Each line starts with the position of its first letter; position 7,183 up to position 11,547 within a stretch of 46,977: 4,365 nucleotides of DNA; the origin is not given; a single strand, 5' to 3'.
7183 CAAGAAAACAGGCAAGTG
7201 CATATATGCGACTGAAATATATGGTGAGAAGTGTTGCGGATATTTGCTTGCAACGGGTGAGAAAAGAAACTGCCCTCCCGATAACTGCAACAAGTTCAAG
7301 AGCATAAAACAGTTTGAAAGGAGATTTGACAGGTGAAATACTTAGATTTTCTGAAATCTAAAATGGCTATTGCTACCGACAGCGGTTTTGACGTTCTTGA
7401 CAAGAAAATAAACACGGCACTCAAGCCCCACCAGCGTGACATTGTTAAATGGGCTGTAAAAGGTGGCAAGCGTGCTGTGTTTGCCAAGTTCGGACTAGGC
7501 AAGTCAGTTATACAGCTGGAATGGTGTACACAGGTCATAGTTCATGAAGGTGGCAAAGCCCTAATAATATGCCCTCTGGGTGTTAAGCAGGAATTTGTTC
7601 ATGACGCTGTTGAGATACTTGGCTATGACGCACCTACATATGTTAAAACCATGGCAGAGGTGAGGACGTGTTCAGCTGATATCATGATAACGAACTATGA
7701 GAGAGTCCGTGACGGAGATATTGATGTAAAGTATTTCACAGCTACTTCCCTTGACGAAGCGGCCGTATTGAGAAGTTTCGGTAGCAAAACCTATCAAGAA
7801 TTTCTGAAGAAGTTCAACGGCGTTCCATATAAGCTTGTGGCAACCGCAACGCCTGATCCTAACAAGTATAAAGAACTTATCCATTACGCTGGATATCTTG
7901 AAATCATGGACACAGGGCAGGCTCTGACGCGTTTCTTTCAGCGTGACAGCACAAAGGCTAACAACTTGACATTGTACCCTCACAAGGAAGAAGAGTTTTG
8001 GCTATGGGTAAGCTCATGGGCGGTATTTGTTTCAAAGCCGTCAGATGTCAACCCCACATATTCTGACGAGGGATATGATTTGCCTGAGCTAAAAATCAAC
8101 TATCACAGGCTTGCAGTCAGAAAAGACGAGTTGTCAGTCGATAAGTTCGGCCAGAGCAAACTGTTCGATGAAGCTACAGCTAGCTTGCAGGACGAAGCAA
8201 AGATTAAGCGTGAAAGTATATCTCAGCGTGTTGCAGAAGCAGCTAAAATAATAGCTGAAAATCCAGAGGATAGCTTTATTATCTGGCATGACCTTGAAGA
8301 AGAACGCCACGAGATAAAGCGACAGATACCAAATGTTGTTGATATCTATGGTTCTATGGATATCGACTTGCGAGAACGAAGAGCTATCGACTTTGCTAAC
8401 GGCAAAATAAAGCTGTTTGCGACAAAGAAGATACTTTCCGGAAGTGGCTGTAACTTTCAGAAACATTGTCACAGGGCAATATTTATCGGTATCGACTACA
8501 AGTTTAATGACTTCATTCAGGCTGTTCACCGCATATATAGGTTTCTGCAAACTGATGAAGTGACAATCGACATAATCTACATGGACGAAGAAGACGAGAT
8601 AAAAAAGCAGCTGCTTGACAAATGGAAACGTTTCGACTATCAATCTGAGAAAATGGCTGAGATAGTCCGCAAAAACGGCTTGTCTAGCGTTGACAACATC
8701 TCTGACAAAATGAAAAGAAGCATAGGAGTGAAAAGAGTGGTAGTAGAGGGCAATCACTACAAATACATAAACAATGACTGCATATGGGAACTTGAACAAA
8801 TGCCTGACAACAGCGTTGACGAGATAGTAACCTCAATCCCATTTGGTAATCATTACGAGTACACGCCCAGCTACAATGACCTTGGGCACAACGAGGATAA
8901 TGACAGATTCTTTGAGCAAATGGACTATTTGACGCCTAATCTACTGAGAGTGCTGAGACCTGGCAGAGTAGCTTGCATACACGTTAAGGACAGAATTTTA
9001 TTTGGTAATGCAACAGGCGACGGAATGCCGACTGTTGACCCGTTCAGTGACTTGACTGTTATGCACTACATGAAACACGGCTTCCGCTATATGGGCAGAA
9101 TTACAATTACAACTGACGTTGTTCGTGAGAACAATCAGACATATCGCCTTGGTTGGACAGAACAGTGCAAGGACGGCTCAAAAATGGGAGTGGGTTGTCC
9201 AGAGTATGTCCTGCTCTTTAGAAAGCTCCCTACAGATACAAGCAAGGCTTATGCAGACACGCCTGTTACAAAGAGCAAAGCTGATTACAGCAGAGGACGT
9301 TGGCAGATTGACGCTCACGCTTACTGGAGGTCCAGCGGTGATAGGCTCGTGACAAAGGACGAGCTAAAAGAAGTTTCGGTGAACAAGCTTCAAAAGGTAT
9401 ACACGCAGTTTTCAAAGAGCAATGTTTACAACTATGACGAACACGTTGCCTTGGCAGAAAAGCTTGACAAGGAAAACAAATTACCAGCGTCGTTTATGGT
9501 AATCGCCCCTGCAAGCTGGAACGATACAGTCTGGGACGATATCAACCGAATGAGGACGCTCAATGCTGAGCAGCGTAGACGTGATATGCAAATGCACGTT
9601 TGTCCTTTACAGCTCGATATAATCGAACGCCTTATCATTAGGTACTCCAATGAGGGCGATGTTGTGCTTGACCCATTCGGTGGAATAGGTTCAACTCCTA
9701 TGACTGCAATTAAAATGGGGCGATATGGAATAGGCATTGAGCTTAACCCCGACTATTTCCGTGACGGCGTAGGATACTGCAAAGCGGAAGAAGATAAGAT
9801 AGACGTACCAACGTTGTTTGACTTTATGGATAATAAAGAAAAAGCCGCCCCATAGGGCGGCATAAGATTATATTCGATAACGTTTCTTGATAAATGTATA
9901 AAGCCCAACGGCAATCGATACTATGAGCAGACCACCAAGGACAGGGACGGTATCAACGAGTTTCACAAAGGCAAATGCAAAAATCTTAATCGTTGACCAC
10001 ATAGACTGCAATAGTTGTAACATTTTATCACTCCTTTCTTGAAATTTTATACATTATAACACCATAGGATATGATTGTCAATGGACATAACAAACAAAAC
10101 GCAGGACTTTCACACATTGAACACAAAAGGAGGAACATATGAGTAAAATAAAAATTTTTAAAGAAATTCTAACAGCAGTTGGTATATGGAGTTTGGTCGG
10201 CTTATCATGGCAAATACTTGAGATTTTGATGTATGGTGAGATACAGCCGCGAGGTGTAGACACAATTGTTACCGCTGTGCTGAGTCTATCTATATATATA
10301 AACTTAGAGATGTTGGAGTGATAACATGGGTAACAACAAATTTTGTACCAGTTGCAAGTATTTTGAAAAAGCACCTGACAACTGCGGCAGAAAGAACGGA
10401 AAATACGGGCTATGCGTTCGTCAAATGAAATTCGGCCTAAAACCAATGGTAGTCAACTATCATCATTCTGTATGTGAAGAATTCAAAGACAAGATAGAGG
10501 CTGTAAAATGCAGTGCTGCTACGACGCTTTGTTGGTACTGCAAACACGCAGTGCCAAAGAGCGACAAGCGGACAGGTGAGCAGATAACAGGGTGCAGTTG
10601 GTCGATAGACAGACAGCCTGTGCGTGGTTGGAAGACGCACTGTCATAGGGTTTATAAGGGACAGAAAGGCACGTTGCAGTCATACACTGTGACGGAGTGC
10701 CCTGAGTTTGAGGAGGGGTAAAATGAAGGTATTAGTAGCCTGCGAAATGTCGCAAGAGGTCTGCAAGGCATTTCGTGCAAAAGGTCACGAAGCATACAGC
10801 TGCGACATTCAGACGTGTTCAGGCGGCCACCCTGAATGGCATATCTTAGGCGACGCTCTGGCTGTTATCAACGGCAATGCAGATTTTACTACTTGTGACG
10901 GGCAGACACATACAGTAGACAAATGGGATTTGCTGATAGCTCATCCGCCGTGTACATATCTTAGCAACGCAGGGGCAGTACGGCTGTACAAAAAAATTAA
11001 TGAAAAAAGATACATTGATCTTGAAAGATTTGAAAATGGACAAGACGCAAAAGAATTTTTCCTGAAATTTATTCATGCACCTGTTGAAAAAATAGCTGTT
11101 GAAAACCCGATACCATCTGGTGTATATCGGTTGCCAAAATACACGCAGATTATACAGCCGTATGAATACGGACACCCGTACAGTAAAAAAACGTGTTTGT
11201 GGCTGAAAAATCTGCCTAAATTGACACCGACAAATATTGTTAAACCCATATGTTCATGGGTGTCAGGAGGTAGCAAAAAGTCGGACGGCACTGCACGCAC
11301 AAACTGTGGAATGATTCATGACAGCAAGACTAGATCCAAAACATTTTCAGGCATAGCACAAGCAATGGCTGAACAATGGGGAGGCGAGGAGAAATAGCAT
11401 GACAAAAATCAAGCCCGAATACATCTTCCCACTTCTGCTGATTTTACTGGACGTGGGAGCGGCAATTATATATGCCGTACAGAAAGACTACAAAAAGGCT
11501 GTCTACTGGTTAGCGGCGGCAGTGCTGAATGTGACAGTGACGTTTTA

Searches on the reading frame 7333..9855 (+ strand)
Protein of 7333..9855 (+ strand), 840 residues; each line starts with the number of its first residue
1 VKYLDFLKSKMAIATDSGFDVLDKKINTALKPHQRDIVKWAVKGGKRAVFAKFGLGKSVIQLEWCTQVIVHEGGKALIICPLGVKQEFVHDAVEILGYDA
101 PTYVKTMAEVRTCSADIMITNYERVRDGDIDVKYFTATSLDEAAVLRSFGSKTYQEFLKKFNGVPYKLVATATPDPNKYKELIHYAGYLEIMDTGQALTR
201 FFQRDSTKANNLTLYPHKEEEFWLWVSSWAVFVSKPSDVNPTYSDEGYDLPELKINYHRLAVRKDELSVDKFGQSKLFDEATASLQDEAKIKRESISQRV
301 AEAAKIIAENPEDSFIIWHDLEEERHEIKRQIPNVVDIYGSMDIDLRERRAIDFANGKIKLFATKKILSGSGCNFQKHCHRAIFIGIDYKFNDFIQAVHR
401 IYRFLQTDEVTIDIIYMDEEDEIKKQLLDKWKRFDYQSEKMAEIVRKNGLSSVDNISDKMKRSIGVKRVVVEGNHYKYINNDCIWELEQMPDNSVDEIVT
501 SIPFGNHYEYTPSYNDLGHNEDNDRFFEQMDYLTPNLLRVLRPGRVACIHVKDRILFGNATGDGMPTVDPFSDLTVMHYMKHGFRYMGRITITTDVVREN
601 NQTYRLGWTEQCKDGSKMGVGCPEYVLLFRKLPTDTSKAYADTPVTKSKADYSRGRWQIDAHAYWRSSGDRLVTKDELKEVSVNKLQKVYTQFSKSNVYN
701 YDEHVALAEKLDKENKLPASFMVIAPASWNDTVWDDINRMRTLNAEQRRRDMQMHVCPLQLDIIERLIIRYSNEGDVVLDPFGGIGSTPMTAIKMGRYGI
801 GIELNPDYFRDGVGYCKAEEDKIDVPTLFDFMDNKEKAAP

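Call 21: search_protein_families(library=phrogs, proteins=[window:7333-9855:+], max_evalue=0.001)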
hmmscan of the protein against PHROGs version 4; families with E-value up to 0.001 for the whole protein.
window:7333-9855:+ (840 aa): 14 families
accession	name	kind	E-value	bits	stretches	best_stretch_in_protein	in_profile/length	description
phrog_16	-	DNA, RNA and nucleotide metabolism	7.6e-126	422.6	1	23-837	266-930/986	DNA helicase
phrog_62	-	DNA, RNA and nucleotide metabolism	2.2e-36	125.8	1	21-473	688-1160/1881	DNA helicase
phrog_67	-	other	9e-35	121.9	1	416-811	71-338/743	DNA methyltransferase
phrog_31240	-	unknown function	7.1e-18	65.7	1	1-55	2-55/89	-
phrog_498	-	other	3.1e-14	53.4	1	731-809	341-413/633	DNA methyltransferase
phrog_3008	-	other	1.8e-10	41.5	1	761-811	156-206/244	DNA methyltransferase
phrog_18293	-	other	5.9e-10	40.1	1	752-813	43-104/119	methyltransferase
phrog_6952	-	other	2.9e-08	34.8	1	754-812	113-171/181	DNA methyltransferase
phrog_6025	-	other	1.3e-07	32.4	1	473-595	9-111/192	DNA methyltransferase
phrog_11354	-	unknown function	6.7e-06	26.8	1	352-446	17-109/116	-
phrog_18146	-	other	9.8e-06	25.7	0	762-806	56-101/452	DNA methyltransferase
phrog_23085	-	unknown function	0.00019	22.1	1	754-809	43-98/138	-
phrog_8769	-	other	0.00051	20.9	0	776-809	13-46/71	methyltransferase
phrog_23148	-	unknown function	0.00091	20.3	0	760-808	90-138/165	-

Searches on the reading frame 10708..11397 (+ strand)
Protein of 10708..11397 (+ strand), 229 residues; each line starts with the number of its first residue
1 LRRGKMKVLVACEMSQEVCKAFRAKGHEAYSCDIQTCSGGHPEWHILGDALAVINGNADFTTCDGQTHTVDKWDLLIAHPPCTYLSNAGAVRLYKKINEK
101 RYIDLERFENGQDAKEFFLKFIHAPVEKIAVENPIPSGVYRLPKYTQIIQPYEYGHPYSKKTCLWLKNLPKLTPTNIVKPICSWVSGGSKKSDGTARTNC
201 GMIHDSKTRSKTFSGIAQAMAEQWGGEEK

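Call 21: search_protein_families(library=phrogs, proteins=[window:10708-11397:+], max_evalue=0.001)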
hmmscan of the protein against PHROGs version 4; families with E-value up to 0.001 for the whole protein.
window:10708-11397:+ (229 aa): 2 families
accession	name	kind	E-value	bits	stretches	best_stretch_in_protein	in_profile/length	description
phrog_757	-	other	3.8e-58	197.5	1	4-227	13-221/247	DNA methyltransferase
phrog_27471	-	unknown function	3.4e-27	95.5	1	123-225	2-93/93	-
